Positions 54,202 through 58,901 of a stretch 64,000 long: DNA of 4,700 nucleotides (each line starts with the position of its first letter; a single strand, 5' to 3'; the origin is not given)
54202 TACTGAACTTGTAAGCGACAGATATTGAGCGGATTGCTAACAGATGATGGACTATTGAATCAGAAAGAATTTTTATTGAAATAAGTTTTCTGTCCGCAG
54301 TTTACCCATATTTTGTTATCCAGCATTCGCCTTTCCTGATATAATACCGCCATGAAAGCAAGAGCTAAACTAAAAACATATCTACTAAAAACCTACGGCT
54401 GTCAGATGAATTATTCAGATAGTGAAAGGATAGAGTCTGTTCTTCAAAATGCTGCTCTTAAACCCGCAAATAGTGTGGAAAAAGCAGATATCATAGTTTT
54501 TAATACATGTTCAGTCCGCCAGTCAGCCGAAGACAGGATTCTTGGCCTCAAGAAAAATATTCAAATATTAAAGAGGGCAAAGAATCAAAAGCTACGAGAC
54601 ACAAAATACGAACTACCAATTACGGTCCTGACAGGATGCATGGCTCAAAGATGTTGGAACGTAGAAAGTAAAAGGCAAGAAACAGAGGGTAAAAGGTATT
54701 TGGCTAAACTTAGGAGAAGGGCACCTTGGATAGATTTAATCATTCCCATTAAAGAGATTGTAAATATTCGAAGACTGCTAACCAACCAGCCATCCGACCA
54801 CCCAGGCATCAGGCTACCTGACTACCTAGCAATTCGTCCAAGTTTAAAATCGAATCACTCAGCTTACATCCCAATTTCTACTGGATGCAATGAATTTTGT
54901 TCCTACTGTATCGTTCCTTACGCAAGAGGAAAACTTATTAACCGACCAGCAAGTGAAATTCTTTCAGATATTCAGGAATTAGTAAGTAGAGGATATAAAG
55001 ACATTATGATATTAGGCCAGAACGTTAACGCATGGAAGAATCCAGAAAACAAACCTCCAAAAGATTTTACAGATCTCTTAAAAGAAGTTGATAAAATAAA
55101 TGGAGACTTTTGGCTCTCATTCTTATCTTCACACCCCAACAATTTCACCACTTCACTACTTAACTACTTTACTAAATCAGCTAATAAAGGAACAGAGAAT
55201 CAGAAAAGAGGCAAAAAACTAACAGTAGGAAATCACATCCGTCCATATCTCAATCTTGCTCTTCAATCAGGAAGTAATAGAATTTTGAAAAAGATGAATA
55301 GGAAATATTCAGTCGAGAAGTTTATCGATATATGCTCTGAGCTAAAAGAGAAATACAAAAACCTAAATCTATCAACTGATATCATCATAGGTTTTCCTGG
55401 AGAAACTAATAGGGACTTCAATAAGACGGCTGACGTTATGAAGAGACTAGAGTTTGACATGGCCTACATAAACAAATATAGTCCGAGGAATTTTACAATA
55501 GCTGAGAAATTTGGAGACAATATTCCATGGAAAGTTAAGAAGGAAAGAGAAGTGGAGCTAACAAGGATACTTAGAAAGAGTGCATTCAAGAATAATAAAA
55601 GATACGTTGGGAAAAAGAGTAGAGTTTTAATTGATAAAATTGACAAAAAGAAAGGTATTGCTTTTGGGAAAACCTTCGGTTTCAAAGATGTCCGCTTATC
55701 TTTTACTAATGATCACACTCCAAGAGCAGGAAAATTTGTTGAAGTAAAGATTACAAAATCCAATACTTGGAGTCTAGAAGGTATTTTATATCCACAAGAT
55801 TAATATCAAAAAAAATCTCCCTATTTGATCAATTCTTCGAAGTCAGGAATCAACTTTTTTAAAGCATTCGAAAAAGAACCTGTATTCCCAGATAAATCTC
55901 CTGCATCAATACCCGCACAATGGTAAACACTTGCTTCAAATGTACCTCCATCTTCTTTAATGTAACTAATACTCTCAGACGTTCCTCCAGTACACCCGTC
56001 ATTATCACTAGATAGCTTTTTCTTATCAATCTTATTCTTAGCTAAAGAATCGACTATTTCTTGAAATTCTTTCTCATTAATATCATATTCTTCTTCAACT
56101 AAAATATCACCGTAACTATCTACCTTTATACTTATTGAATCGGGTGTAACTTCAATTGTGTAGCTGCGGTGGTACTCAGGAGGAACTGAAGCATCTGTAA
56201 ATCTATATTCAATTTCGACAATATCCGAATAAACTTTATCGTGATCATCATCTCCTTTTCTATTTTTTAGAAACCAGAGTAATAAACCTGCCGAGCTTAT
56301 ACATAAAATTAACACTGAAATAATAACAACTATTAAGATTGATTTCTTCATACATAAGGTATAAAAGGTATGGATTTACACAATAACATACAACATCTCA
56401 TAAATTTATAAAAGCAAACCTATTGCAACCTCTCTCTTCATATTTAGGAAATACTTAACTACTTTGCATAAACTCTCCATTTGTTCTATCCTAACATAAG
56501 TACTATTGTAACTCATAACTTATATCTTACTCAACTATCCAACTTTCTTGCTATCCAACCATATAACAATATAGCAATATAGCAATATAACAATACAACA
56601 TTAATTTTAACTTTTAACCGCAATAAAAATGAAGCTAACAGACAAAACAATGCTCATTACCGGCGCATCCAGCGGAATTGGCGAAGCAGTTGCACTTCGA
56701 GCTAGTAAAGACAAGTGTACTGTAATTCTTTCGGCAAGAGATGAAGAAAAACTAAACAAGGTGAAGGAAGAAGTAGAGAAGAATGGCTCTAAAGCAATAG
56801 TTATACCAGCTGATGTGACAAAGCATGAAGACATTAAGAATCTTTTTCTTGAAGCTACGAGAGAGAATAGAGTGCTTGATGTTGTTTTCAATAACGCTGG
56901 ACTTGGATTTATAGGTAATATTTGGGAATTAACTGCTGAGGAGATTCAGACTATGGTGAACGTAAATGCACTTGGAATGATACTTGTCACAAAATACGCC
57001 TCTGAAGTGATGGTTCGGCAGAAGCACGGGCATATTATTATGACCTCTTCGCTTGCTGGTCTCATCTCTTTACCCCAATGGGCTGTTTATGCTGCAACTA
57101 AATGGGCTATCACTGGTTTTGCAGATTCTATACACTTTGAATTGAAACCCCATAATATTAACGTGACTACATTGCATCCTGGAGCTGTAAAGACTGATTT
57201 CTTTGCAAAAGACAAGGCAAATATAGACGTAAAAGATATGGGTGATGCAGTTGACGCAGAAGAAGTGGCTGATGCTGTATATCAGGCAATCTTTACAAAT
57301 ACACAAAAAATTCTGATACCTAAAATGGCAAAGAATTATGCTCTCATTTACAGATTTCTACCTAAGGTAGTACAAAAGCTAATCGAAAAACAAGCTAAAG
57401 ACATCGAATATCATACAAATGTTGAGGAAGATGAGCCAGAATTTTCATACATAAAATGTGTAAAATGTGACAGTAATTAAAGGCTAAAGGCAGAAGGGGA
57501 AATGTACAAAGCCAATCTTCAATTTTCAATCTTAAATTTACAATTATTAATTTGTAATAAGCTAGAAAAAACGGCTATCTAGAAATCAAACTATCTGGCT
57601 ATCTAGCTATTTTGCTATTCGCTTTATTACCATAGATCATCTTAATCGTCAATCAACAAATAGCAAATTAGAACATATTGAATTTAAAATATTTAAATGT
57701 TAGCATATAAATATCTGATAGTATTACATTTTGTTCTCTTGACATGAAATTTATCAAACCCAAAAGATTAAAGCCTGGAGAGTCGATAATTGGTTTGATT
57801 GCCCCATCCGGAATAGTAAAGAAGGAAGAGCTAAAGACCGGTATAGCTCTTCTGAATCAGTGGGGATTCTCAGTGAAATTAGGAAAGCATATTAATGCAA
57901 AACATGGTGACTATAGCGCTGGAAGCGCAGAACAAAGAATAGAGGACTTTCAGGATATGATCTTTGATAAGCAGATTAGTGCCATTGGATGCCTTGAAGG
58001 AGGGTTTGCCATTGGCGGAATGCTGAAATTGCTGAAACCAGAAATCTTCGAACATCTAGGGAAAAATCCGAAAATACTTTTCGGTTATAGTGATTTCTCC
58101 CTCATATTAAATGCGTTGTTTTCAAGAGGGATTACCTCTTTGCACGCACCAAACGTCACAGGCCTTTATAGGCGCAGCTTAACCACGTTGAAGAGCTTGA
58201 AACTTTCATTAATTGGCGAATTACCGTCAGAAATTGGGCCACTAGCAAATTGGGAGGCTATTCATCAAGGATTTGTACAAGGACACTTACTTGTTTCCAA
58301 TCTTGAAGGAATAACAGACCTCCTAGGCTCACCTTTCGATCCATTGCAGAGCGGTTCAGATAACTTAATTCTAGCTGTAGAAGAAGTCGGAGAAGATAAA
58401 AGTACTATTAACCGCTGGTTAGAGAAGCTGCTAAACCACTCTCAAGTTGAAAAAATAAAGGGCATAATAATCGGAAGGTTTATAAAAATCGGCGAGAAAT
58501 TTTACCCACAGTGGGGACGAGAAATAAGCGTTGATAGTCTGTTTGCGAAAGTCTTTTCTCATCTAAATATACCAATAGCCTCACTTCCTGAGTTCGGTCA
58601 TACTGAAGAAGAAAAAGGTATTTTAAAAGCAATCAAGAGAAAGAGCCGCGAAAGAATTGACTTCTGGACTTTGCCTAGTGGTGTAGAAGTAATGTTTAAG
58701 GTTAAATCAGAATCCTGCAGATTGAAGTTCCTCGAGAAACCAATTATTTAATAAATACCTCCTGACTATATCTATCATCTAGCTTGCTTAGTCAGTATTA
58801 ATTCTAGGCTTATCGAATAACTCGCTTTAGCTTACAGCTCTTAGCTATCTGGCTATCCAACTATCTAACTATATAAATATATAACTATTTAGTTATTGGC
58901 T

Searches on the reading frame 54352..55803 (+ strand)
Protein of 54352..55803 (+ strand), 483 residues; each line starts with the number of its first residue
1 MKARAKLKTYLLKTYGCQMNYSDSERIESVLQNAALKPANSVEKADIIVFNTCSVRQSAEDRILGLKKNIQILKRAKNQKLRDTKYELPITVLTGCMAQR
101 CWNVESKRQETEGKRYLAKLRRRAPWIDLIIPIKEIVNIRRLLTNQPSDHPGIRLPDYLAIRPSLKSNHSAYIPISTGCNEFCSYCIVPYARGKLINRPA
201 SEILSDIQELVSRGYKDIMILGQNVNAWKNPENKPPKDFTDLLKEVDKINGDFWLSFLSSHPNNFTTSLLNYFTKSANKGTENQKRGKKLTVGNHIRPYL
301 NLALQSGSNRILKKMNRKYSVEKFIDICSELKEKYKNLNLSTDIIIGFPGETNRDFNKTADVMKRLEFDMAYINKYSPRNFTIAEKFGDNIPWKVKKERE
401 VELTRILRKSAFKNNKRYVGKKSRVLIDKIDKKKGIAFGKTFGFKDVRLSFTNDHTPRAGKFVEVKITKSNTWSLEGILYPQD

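Call 32: search_protein_families(library=pfam, proteins=[window:54352-55803:+], max_evalue=0.001)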
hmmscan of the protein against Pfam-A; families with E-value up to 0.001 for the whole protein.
window:54352-55803:+ (483 aa): 3 families
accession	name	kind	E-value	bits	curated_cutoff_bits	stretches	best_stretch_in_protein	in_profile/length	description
PF04055.27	Radical_SAM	-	3.4e-22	79.8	29.5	1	173-361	1-164/166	Radical SAM superfamily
PF00919.26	UPF0004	-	3.7e-19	69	27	1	10-101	2-82/98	Uncharacterized protein family UPF0004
PF01938.26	TRAM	-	1.9e-08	34.5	21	1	416-479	1-60/61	TRAM domain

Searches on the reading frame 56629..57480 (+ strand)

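Call 32: search_protein_families(library=pfam, proteins=[window:56629-57480:+], max_evalue=0.001)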
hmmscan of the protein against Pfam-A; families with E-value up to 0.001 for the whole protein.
window:56629-57480:+ (283 aa): 6 families
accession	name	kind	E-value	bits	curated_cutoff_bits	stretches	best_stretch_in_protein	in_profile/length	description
PF00106.31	adh_short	-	4.4e-54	183.4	26.6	1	6-197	1-192/195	short chain dehydrogenase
PF13561.12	adh_short_C2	-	3.8e-37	128.6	27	1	12-217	1-213/236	Enoyl-(Acyl carrier protein) reductase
PF08659.16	KR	-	9.2e-15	55.5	22.6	1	7-168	2-163/180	KR domain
PF23441.1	SDR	-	1.7e-06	28.1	27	1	2-194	4-201/258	SDR-like rossmann domain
PF08643.16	DUF1776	-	2e-05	24.6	25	1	95-227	105-239/294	Fungal family of unknown function (DUF1776)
PF01370.27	Epimerase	-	0.00093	19.1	20.9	0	8-130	1-108/240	NAD dependent epimerase/dehydratase family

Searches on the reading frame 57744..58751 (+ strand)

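Call 32: search_protein_families(library=pfam, proteins=[window:57744-58751:+], max_evalue=0.001)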
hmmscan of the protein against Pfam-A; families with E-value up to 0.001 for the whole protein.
window:57744-58751:+ (335 aa): 2 families
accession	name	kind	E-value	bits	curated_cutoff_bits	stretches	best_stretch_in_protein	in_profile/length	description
PF02016.21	Peptidase_S66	-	3.2e-27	95.5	25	1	16-135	1-121/121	LD-carboxypeptidase N-terminal domain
PF17676.7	Peptidase_S66C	-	5e-18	66.3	23.7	1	179-290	1-109/120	LD-carboxypeptidase C-terminal domain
